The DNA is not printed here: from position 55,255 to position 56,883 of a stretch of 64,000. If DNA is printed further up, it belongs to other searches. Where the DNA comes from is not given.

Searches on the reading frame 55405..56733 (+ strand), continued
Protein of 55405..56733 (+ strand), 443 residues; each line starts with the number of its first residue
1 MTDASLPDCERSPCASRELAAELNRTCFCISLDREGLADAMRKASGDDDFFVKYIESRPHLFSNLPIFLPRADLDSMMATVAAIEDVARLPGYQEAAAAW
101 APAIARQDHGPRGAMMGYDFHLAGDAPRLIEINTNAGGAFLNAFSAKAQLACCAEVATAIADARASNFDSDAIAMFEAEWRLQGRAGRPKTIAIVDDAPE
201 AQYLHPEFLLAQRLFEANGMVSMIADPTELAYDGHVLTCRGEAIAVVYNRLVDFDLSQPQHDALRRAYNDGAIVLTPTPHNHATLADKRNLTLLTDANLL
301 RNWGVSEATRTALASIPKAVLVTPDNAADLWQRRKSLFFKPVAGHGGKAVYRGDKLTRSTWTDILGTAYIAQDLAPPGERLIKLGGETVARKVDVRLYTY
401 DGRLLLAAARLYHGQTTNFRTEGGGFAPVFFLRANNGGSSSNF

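Call 28: search_protein_families(library=pfam, proteins=[L069:6307-8706:-, L022:11288-11644:+, L080:8002-8724:-, L033:7215-8741:-, L063:15043-15816:+, L042:7253-7756:-, L057:5582-5830:+, L065:10903-11292:-, L010:12600-13676:+, L064:3505-4800:-], max_evalue=0.001)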
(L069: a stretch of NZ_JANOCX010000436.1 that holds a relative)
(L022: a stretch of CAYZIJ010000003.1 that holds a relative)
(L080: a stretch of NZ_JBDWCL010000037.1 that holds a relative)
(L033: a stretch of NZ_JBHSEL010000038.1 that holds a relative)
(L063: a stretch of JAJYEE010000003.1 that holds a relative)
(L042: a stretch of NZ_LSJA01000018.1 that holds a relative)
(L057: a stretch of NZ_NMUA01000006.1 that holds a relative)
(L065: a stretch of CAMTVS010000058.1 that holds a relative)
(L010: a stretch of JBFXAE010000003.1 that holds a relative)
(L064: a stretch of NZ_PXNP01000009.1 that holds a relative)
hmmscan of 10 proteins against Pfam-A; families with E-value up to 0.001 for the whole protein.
L069:6307-8706:- (799 aa): 6 families
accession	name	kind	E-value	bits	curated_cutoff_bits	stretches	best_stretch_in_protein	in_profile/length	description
PF00122.25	E1-E2_ATPase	-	2.5e-57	193.8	28.1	1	284-465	2-180/181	E1-E2 ATPase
PF00702.32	Hydrolase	-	4.1e-36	125.6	26.4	1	482-699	1-191/191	haloacid dehalogenase-like hydrolase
PF04945.19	YHS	-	1.7e-13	50.8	30.3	1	40-85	2-46/47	YHS domain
PF19335.5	HMBD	-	3e-12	46.7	23.6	1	100-125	2-27/28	Heavy metal binding domain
PF08282.18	Hydrolase_3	-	4.2e-07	30.4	20.9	0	673-728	197-252/255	haloacid dehalogenase-like hydrolase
PF12710.13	HAD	-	0.00019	22.3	27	1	621-695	86-188/189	haloacid dehalogenase-like hydrolase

L022:11288-11644:+ (118 aa): 3 families
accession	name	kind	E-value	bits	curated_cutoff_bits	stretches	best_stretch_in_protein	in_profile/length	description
PF01022.26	HTH_5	-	4.6e-07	30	22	1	28-72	2-45/47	Bacterial regulatory protein, arsR family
PF25212.1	HVO_A0114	-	3.4e-06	27.2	27.6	1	18-81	12-75/84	HVO_A0114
PF12840.13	HTH_20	-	1.4e-05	25.4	27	1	28-72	4-48/51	Helix-turn-helix domain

L080:8002-8724:- (240 aa): 3 families
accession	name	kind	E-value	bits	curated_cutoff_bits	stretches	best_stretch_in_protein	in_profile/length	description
PF04191.18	PEMT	-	1.4e-09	38.8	25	1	151-217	37-104/105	Phospholipid methyltransferase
PF04140.19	ICMT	-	2.3e-09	38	24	1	144-209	23-90/95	Isoprenylcysteine carboxyl methyltransferase (ICMT) family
PF06966.17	DUF1295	-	9.8e-06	25.6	20.4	1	153-226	152-235/235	Protein of unknown function (DUF1295)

L033:7215-8741:- (508 aa): 3 families
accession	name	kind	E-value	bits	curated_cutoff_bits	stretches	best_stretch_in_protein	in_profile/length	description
PF07731.20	Cu-oxidase_2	-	6.7e-33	113.8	20.4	1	393-507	9-134/137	Multicopper oxidase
PF07732.21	Cu-oxidase_3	-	1.1e-21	77.6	21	1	62-159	15-117/119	Multicopper oxidase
PF00394.28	Cu-oxidase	-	2.6e-13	50.8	21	1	248-338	39-138/157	Multicopper oxidase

L063:15043-15816:+ (257 aa): 7 families
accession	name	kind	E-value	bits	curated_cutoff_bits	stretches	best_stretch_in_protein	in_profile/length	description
PF00005.33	ABC_tran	-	7.7e-36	124.2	25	1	26-181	1-136/137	ABC transporter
PF13304.12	AAA_21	-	8.9e-11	42.8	27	1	75-212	178-300/304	AAA domain, putative AbiEii toxin, Type IV TA system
PF02463.25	SMC_N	-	5.6e-08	32.9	40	1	23-219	10-206/220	RecF/RecN/SMC N terminal domain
PF13555.12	AAA_29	-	9.2e-05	22.6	27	1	20-53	9-39/61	P-loop containing region of AAA domain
PF13401.12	AAA_22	-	0.00015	22.6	27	1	35-180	4-93/130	AAA domain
PF13175.12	AAA_15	-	0.0005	20.2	32.1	1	23-78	11-64/374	AAA ATPase domain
PF03193.22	RsgA_GTPase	-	0.00072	19.9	30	0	26-58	97-128/174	RsgA GTPase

L042:7253-7756:- (167 aa): 1 family
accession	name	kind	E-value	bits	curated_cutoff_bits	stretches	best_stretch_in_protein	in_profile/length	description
PF10604.15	Polyketide_cyc2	-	1.2e-09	39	27.4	1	8-138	4-120/142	Polyketide cyclase / dehydrase and lipid transport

L057:5582-5830:+ (82 aa): 1 family
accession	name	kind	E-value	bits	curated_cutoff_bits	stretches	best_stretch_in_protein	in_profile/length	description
PF11666.13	DUF2933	-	4.2e-19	68.9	21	1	21-68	1-48/52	Protein of unknown function (DUF2933)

L065:10903-11292:- (129 aa): 2 families
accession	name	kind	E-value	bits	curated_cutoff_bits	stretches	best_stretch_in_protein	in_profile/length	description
PF04234.18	CopC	-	1.4e-24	87.3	23.3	1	32-128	1-92/92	CopC domain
PF13205.12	Big_5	-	2.3e-07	31.9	23.6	1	34-104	6-76/105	Bacterial Ig-like domain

L010:12600-13676:+ (358 aa): 2 families
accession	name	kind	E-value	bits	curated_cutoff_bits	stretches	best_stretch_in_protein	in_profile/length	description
PF01758.21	SBF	-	2.1e-29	103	24.3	1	49-242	4-190/191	Sodium Bile acid symporter family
PF13593.11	SBF_like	-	5.9e-05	22.9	25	1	13-226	4-204/313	SBF-like CPA transporter family (DUF4137)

L064:3505-4800:- (431 aa): 5 families
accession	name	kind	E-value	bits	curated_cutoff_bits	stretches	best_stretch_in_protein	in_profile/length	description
PF16576.10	HlyD_D23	-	3.9e-83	278.4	30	1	109-317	2-214/214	Barrel-sandwich domain of CusB or HlyD membrane-fusion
PF13437.12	HlyD_3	-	8.7e-19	68.7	22.2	1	213-314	1-106/106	HlyD family secretion protein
PF19335.5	HMBD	-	1.6e-07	31.5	23.6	1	47-73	1-28/28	Heavy metal binding domain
PF13533.13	Biotin_lipoyl_2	-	6.8e-06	26.2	29.8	0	217-237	6-26/32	Biotin-lipoyl like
PF16572.11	HlyD_D4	-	0.00095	19.4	26.4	0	157-204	3-51/55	Long alpha hairpin domain of cation efflux system protein, CusB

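Call 29: search_protein_families(library=pfam, proteins=[L035:12571-14943:+, L020:4969-5403:-, L070:5496-5999:-, L066:4315-4713:-, L076:5422-6753:+, L006:6049-6729:-, L054:8260-8799:-, L008:4810-5292:-, L020:8544-8969:+, L067:11259-14399:-], max_evalue=0.001)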
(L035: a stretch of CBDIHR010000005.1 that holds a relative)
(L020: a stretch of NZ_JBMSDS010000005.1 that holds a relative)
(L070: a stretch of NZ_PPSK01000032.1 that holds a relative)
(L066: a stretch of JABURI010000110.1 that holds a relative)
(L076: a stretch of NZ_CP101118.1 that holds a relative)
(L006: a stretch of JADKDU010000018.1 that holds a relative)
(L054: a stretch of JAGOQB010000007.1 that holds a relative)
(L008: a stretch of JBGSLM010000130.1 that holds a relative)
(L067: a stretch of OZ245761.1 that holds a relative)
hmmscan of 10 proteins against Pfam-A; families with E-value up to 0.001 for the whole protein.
L035:12571-14943:+ (790 aa): 3 families
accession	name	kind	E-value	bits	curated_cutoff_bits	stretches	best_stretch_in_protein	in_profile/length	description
PF09364.15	XFP_N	-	3e-179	595.9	23.7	1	5-366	2-363/364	XFP N-terminal domain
PF09363.15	XFP_C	-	5.6e-97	323.5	23.4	1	583-784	1-202/202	XFP C-terminal domain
PF03894.20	XFP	-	1.1e-87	292.8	22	1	396-572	2-177/177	D-xylulose 5-phosphate/D-fructose 6-phosphate phosphoketolase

L020:4969-5403:- (144 aa): 3 families
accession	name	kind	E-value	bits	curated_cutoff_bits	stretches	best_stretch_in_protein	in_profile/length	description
PF09278.17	MerR-DNA-bind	-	1.1e-23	84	25.4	1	45-108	2-65/65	MerR, DNA binding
PF13411.12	MerR_1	-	2.2e-19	69.7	21.6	1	1-68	1-67/69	MerR HTH family regulatory protein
PF00376.29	MerR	-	9e-16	57.9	28.2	1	2-39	1-38/38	MerR family regulatory protein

L070:5496-5999:- (167 aa): 2 families
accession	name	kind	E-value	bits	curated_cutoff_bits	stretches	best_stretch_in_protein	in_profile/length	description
PF13442.11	Cytochrome_CBB3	-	4.3e-12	46.6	27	1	60-148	1-67/68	Cytochrome C oxidase, cbb3-type, subunit III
PF00034.26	Cytochrom_C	-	3.1e-10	41.7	21.3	1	62-152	1-89/90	Cytochrome c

L066:4315-4713:- (132 aa): 1 family
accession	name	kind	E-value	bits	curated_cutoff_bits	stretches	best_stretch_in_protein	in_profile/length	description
PF03625.19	DUF302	-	2.7e-22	78.9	23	1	40-102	1-63/63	Domain of unknown function DUF302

L076:5422-6753:+ (443 aa): 3 families
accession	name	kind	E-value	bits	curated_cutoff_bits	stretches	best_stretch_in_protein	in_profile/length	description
PF02518.31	HATPase_c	-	8.4e-19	68.5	26.4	1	341-442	3-108/111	Histidine kinase-, DNA gyrase B-, and HSP90-like ATPase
PF14501.12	HATPase_c_5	-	2.7e-06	27.6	22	1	340-431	2-92/102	GHKL domain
PF13581.12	HATPase_c_2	-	1.6e-05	25.3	27.4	1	344-437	36-123/127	Histidine kinase-like ATPase domain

L006:6049-6729:- (226 aa): 6 families
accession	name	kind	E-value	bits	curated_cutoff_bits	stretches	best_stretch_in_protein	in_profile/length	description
PF13409.12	GST_N_2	-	1.2e-12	48.7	25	1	27-96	2-69/70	Glutathione S-transferase, N-terminal domain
PF02798.26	GST_N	-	3.5e-11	43.7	20.9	1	22-96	5-76/76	Glutathione S-transferase, N-terminal domain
PF13417.12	GST_N_3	-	3.5e-09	37.3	22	1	24-99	4-72/75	Glutathione S-transferase, N-terminal domain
PF13410.11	GST_C_2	-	2.7e-07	31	24.9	1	143-210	2-68/69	Glutathione S-transferase, C-terminal domain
PF00043.30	GST_C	-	2.6e-06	28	20.7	1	150-216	29-93/93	Glutathione S-transferase, C-terminal domain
PF14497.11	GST_C_3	-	0.00073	20.2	21.6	0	150-219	29-98/104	Glutathione S-transferase, C-terminal domain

L054:8260-8799:- (179 aa): 1 family
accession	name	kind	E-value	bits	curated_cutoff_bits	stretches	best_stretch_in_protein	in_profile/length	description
PF01451.26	LMWPc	-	1.5e-14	54.9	23.2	1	12-131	1-132/144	Low molecular weight phosphotyrosine protein phosphatase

L008:4810-5292:- (160 aa): 0 families

L020:8544-8969:+ (141 aa): 2 families
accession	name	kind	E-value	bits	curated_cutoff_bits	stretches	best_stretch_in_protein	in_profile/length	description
PF03713.19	DUF305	-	1.5e-15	58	27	1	42-131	57-151/151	Domain of unknown function (DUF305)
PF13628.12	DUF4142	-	8.9e-05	23.2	27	1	54-126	61-134/138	Domain of unknown function (DUF4142)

L067:11259-14399:- (1046 aa): 1 family
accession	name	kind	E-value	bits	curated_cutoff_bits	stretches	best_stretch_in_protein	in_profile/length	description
PF00873.25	ACR_tran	-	6.2e-234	779.4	28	1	15-1029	11-1020/1021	AcrB/AcrD/AcrF family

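Call 31: search_dna_similar(query=window:55405-56733:+, collection=plasmids, mode=protein, max_rows=40, rows=spread)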
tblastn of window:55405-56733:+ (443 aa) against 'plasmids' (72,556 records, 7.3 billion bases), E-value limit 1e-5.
Records with a match: 32; places in all: 32; records where one place covers at least 80% of the query: 31.
Best place of each record, by identity: <60% 32.
By first word of the organism name: Moraxella 6; Rhizobium 2; Halomonas 2; Croceicoccus 2; Methylophaga 2; Psychrobacter 2; Pseudomonas 2; Sinorhizobium 1; Mesorhizobium 1; Paracoccus 1; and 11 more.
By predicted mobility (MOB-suite, as given by PLSDB): non-mobilizable 19; mobilizable 8; conjugative 5.
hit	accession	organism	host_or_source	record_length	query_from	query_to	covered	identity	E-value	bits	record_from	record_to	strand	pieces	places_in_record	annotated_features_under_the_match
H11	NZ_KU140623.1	Sinorhizobium sp. M14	microbial mats from Zloty Stok gold mine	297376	15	432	94%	56.2%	4e-150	479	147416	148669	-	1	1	hypothetical protein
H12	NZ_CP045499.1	Mesorhizobium sp. INR15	pure culture,nutrient broth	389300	20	432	93%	56.4%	2e-145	465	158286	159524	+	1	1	hypothetical protein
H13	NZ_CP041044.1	Paracoccus sp. AK26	pure culture,Hexachlorocyclohexane ...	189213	12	432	95%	54.9%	1e-143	460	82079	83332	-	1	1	hypothetical protein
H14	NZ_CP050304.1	Rhizobium lusitanum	Oxytropis pumilio,cell culture,root ...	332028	19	430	93%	55.8%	1e-149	477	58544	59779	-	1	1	hypothetical protein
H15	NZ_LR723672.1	Pseudorhizobium flavum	Paddy soil under the long-term ...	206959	19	432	93%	54.6%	1e-137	443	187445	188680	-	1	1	hypothetical protein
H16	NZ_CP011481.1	Hoeflea sp. IMCC20628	-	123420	5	432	97%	52.6%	4e-136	438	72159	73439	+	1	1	hypothetical protein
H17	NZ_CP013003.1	Caulobacter henricii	pond water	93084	23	430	92%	53.9%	2e-132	427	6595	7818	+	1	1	hypothetical protein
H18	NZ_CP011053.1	Halomonas sp. KO116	Nile Delta Mediterranean Sea surface ...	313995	6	431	96%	50.8%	5e-127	412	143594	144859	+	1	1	hypothetical protein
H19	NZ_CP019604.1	Croceicoccus marinus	-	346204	16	430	94%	51.9%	6e-116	380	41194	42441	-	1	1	hypothetical protein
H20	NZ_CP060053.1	Croceicoccus marinus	prokaryote,marine sediment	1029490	16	430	94%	51.9%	6e-116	380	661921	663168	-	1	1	none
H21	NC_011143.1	Phenylobacterium zucineum HLK1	-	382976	22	432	93%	51.9%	2e-122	399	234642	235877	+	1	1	hypothetical protein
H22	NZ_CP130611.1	Halomonas sp. HAL1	Cell culture,soil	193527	20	433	93%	51.6%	4e-125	407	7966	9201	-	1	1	hypothetical protein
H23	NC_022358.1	Sulfuricella denitrificans skB26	-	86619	20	432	93%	50.5%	3e-112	370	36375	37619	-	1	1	hypothetical protein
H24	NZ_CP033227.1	Sphingobium yanoikuyae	Mixed culture,wastewater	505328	24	430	92%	51.2%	4e-116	381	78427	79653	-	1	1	hypothetical protein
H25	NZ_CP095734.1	Methylophaga pinxianii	pure culture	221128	23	434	93%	50.1%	7e-122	397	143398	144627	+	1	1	hypothetical protein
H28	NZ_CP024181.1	Moraxella osloensis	Homo sapiens,single cell,skin swab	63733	19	430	93%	48.9%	3e-122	398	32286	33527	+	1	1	hypothetical protein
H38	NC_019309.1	Pseudomonas sp. K-62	-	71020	28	430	91%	47.5%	2e-113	373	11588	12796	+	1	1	hypothetical protein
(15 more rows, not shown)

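Call 33: get_annotated_region(hit=H28, flank=7000)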
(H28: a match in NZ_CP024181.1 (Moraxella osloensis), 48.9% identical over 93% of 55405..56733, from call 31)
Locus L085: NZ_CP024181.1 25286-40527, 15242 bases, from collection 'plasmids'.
description: Moraxella osloensis strain KSH plasmid p1, complete sequence
organism: Moraxella osloensis (NCBI taxid 34062)
taxonomy: Bacteria; Pseudomonadota; Gammaproteobacteria; Moraxellales; Moraxellaceae; Moraxella; Moraxella osloensis
host: -; source: Homo sapiens,single cell,skin swab; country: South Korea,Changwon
typing (MOB-suite, as given by PLSDB): non-mobilizable; replicon rep_cluster_892
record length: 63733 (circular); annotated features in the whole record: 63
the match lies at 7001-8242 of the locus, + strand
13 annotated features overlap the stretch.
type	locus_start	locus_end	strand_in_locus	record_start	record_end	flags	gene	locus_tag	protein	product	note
CDS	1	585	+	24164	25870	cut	-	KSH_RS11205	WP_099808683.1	copper resistance system multicopper oxidase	GO:0006825 - copper ion transport [Evidence IEA]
CDS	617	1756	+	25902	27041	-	-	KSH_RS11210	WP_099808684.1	copper resistance protein B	GO:0006878 - intracellular copper ion homeostasis [Evidence IEA]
CDS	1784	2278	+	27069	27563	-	-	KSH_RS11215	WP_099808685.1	DUF305 domain-containing protein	-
CDS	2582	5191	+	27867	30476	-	-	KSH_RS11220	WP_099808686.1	copper-translocating P-type ATPase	-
CDS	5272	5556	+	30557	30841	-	tatA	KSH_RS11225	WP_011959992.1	Sec-independent protein translocase subunit TatA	GO:0043953 - protein transport by the Tat complex [Evidence IEA]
CDS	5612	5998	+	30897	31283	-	tatB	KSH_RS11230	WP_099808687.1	Sec-independent protein translocase protein TatB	GO:0015628 - protein secretion by the type II secretion system [Evidence IEA]; GO:0015031 - protein transport [Evidence ...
CDS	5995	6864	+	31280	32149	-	tatC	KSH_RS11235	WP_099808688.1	twin-arginine translocase subunit TatC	GO:0015628 - protein secretion by the type II secretion system [Evidence IEA]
CDS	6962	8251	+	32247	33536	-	-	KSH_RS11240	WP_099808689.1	hypothetical protein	-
CDS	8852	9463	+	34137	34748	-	-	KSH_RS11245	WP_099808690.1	recombinase family protein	GO:0006310 - DNA recombination [Evidence IEA]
CDS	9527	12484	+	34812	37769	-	-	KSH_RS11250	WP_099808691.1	Tn3 family transposase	-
CDS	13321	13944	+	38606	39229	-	-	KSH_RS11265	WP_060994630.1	TetR family transcriptional regulator C-terminal domain-containing protein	GO:0045892 - negative regulation of DNA-templated transcription [Evidence IEA]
CDS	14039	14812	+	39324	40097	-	rutD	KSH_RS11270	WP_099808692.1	pyrimidine utilization protein D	GO:0006212 - uracil catabolic process [Evidence IEA]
CDS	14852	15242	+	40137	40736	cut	-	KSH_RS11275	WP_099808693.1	malonic semialdehyde reductase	-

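Call 34: get_annotated_region(hit=H38, flank=7000)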
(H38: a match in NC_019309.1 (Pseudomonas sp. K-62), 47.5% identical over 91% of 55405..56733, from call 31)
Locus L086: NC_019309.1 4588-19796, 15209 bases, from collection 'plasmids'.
description: Pseudomonas sp. K-62 plasmid pMR68, complete sequence
organism: Pseudomonas sp. K-62 (NCBI taxid 76885)
taxonomy: Bacteria; Pseudomonadota; Gammaproteobacteria; Pseudomonadales; Pseudomonadaceae; Pseudomonas; Pseudomonas sp. K-62
host: -; source: -; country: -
typing (MOB-suite, as given by PLSDB): conjugative; relaxase MOBF; mating-pair formation MPF_T
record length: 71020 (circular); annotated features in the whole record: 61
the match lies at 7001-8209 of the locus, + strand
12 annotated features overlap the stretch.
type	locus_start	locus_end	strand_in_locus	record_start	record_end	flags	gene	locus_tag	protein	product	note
CDS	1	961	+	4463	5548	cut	-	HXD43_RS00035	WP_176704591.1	Virginiamycin B lyase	-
CDS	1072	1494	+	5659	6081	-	hisI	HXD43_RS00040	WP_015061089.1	phosphoribosyl-AMP cyclohydrolase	GO:0000105 - histidine biosynthetic process [Evidence IEA]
CDS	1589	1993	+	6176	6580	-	-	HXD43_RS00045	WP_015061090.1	mercuric transporter MerT family protein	-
CDS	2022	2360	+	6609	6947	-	-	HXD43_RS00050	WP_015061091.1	cation transporter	-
CDS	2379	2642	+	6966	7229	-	merF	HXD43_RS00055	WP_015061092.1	mercury resistance system transport protein MerF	-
CDS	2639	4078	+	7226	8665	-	merA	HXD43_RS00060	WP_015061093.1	mercury(II) reductase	GO:0046689 - response to mercury ion [Evidence IEA]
CDS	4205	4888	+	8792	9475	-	-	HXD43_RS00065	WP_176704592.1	alkylmercury lyase family protein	-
CDS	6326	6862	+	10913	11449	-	-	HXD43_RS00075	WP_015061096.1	flavoprotein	-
CDS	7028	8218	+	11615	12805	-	-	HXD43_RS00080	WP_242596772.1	hypothetical protein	-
CDS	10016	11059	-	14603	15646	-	-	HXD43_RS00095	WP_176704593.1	IS110 family transposase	-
CDS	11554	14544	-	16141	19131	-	-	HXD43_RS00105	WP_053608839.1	Tn3 family transposase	-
CDS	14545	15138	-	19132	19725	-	-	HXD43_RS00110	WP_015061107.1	recombinase family protein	GO:0006310 - DNA recombination [Evidence IEA]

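Call 35: get_annotated_region(hit=H11, flank=7000)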
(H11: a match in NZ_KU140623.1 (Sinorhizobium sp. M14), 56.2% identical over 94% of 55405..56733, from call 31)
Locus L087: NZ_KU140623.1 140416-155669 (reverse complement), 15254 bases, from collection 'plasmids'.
description: Sinorhizobium sp. M14 plasmid pSinB, complete sequence
organism: Sinorhizobium sp. M14 (NCBI taxid 430451)
taxonomy: Bacteria; Pseudomonadota; Alphaproteobacteria; Hyphomicrobiales; Rhizobiaceae; Sinorhizobium; Sinorhizobium sp. M14
host: -; source: microbial mats from Zloty Stok gold mine; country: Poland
typing (MOB-suite, as given by PLSDB): conjugative; replicon rep_cluster_473; relaxase MOBQ; mating-pair formation MPF_T
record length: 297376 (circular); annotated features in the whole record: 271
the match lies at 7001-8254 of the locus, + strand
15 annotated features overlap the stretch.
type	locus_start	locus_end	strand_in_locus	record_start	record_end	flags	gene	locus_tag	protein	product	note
CDS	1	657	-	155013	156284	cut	-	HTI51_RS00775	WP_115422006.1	MFS transporter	GO:0055085 - transmembrane transport [Evidence IEA]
CDS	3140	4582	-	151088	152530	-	-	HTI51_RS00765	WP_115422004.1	multicopper oxidase family protein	-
CDS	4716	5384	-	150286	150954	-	-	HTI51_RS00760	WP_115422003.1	isoprenylcysteine carboxylmethyltransferase family protein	-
CDS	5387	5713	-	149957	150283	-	-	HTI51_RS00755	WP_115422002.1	DUF2933 domain-containing protein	-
CDS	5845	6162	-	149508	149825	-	-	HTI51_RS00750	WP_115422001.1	DUF5676 family membrane protein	-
CDS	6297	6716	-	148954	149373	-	-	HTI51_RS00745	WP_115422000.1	hypothetical protein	-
CDS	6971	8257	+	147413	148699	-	-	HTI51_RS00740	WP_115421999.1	hypothetical protein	-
CDS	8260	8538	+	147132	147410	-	-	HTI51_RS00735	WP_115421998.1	hypothetical protein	-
CDS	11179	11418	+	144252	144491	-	-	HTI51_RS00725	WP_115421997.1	hypothetical protein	-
CDS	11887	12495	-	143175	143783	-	-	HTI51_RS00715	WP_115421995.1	Spy/CpxP family protein refolding chaperone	-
CDS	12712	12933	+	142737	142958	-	-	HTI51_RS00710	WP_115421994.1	heavy-metal-associated domain-containing protein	-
CDS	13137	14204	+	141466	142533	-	nirK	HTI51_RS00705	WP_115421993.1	copper-containing nitrite reductase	GO:0006807 - nitrogen compound metabolic process [Evidence IEA]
CDS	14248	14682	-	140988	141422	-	-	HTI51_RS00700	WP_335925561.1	cytochrome c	-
CDS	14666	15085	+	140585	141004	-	-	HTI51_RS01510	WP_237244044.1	hypothetical protein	-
CDS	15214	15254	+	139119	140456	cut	-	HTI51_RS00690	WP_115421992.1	HipA domain-containing protein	-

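Call 49: find_encoding_contigs(protein=P0200, flank=7000, max_places=3)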
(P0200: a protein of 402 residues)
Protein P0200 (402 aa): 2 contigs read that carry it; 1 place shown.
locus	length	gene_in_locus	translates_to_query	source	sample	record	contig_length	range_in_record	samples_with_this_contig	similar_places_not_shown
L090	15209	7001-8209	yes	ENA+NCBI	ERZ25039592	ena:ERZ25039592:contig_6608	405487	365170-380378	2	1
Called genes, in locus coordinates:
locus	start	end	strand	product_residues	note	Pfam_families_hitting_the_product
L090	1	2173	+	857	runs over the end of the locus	PF04453:LptD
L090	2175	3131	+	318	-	PF13623:SurA_N_2, PF13624:SurA_N_3, PF09312:SurA_N, PF13145:Rotamase_2, PF00639:Rotamase (weak)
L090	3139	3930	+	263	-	PF00398:RrnaAD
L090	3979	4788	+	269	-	PF00149:Metallophos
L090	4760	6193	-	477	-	PF00186:DHFR_1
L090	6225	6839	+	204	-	PF08123:DOT1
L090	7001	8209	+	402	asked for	-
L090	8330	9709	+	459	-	-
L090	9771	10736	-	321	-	PF01370:Epimerase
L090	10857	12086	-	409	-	PF00083:Sugar_tr, PF07690:MFS_1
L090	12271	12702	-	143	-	PF13411:MerR_1, PF00376:MerR, PF09278:MerR-DNA-bind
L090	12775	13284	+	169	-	PF07291:MauE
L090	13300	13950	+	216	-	PF05724:TPMT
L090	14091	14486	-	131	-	PF19371:DUF5946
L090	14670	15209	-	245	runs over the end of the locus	PF01209:Ubie_methyltran, PF06325:PrmA (weak), PF13489:Methyltransf_23, PF02353:CMAS, PF13847:Methyltransf_31, PF08241:Methyltransf_11, PF08242:Methyltransf_12, PF13649:Methyltransf_25, +2 more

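Call 50: find_encoding_contigs(protein=P0212, flank=7000, max_places=3)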
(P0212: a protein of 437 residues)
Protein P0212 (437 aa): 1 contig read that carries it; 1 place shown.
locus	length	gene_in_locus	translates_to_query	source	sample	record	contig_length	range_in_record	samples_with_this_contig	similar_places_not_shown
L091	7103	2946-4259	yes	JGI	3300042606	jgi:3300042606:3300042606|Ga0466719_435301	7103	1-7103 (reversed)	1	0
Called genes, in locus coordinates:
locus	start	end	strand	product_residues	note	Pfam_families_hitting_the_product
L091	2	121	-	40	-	?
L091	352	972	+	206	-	PF18143:HAD_SAK_2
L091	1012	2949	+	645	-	PF00270:DEAD (faint), PF13307:Helicase_C_2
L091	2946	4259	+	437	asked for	-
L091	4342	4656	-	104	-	PF13744:HTH_37, PF13560:HTH_31 (weak), PF01381:HTH_3 (weak)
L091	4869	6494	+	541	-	PF03023:MurJ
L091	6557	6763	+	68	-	PF10636:hemP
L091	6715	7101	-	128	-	?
